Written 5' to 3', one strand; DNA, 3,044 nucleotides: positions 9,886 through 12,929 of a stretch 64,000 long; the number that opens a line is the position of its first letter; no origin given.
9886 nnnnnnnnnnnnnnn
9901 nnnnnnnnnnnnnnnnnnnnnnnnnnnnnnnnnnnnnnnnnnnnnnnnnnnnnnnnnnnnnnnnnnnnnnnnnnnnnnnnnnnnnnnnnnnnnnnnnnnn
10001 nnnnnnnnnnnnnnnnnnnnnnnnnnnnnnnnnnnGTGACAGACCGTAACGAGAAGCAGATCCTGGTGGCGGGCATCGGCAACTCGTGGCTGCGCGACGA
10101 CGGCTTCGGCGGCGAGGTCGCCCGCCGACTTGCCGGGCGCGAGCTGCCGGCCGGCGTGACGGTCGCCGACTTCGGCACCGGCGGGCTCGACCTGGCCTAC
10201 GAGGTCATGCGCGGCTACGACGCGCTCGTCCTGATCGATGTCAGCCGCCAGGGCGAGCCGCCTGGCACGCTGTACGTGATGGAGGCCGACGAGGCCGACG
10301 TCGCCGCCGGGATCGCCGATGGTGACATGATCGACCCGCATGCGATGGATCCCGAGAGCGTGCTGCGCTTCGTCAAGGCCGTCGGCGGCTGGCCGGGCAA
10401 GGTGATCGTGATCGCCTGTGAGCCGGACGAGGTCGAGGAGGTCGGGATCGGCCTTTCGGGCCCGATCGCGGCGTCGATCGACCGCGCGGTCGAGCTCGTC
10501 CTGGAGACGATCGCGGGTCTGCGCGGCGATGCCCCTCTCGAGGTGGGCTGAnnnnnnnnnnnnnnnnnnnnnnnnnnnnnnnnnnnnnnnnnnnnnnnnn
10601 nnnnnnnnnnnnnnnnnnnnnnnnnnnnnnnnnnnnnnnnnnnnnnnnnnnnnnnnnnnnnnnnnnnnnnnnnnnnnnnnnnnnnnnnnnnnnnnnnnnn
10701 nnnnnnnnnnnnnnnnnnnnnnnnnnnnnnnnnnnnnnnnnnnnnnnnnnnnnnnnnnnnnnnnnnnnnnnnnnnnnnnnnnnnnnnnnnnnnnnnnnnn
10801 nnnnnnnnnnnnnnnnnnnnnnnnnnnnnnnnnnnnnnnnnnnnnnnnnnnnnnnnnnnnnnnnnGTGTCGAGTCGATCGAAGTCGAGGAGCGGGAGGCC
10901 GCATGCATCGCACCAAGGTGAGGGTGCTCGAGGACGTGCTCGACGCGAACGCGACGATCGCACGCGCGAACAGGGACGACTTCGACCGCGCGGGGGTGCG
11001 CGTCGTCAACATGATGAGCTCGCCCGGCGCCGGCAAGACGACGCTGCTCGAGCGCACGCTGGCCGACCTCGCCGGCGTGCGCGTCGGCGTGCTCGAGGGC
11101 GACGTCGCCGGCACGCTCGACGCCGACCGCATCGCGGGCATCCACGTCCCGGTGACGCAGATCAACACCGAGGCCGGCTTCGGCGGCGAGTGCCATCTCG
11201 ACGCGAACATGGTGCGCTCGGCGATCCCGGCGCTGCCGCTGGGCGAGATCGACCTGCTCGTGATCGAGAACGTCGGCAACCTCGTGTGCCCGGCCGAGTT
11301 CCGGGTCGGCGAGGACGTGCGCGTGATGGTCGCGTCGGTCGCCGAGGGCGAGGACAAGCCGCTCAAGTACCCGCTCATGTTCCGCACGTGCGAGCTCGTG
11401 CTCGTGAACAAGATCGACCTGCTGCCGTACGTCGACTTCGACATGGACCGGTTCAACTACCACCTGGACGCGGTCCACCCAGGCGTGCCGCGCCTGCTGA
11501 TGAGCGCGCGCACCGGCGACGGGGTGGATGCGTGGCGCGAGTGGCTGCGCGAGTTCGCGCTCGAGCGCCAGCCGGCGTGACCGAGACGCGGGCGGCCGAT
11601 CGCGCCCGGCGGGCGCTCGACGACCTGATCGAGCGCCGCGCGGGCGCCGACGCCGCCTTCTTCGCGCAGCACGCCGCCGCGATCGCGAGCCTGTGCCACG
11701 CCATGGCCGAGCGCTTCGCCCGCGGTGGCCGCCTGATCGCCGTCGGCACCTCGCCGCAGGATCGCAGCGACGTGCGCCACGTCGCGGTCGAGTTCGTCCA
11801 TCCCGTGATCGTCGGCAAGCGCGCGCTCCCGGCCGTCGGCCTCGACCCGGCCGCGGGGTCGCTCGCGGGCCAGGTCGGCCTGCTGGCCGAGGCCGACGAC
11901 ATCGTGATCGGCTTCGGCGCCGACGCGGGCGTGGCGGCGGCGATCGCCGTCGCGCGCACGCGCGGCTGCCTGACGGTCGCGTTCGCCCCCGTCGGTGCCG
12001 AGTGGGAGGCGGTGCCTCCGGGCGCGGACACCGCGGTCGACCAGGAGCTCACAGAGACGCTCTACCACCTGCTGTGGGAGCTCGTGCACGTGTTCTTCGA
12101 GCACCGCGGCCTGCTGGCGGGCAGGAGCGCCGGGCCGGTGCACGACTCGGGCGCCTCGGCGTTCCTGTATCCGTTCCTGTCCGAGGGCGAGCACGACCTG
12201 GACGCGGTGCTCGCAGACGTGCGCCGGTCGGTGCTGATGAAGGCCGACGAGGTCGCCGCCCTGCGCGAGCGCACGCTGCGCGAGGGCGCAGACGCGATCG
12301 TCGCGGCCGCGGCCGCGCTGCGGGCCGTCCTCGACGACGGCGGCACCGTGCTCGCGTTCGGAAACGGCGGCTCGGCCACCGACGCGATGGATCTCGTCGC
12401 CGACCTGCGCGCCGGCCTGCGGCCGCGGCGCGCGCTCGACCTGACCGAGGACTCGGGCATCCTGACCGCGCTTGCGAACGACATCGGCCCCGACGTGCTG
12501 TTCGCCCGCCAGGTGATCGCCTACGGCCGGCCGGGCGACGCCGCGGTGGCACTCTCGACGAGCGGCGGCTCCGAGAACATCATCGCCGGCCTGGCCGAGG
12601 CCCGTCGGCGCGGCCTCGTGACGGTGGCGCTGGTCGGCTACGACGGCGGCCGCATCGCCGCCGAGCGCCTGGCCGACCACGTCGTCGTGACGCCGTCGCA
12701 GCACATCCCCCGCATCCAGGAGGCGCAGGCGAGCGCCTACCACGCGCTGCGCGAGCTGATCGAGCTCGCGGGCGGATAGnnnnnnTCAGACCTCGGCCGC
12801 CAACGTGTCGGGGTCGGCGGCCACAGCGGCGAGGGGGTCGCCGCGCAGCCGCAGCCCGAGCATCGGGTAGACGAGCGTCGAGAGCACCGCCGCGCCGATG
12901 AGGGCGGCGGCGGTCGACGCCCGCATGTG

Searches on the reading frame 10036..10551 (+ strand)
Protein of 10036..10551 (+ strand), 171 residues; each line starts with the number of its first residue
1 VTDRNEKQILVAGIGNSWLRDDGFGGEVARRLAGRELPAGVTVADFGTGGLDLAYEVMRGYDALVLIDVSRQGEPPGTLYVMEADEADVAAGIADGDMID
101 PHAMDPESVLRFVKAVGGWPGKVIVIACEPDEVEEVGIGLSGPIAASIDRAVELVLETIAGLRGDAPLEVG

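Call 11: search_protein_families(library=pfam, proteins=[window:10036-10551:+], max_evalue=0.001)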
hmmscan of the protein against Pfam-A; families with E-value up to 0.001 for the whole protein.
window:10036-10551:+ (171 aa): 1 family
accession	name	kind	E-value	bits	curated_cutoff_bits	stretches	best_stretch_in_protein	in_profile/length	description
PF01750.23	HycI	-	4.2e-20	72.4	23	1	28-157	3-129/130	Hydrogenase maturation protease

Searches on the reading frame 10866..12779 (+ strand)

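Call 7: search_protein_families(library=pfam, proteins=[window:10866-12779:+], max_evalue=0.001)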
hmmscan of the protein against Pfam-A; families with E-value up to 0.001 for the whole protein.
window:10866-12779:+ (637 aa): 2 families
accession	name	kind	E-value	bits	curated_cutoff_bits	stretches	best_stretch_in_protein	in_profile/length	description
PF13580.11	SIS_2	-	2.2e-19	70.3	27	1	461-591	4-138/138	SIS domain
PF01380.27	SIS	-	0.00021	21.5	25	0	540-627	37-127/131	SIS domain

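Call 76: search_protein_families(library=pfam, proteins=[window:10866-12779:+], max_evalue=0.0001)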
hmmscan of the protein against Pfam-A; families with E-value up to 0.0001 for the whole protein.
window:10866-12779:+ (637 aa): 1 family
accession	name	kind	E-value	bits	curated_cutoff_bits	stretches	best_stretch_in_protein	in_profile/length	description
PF13580.11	SIS_2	-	2.2e-19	70.3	27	1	461-591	4-138/138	SIS domain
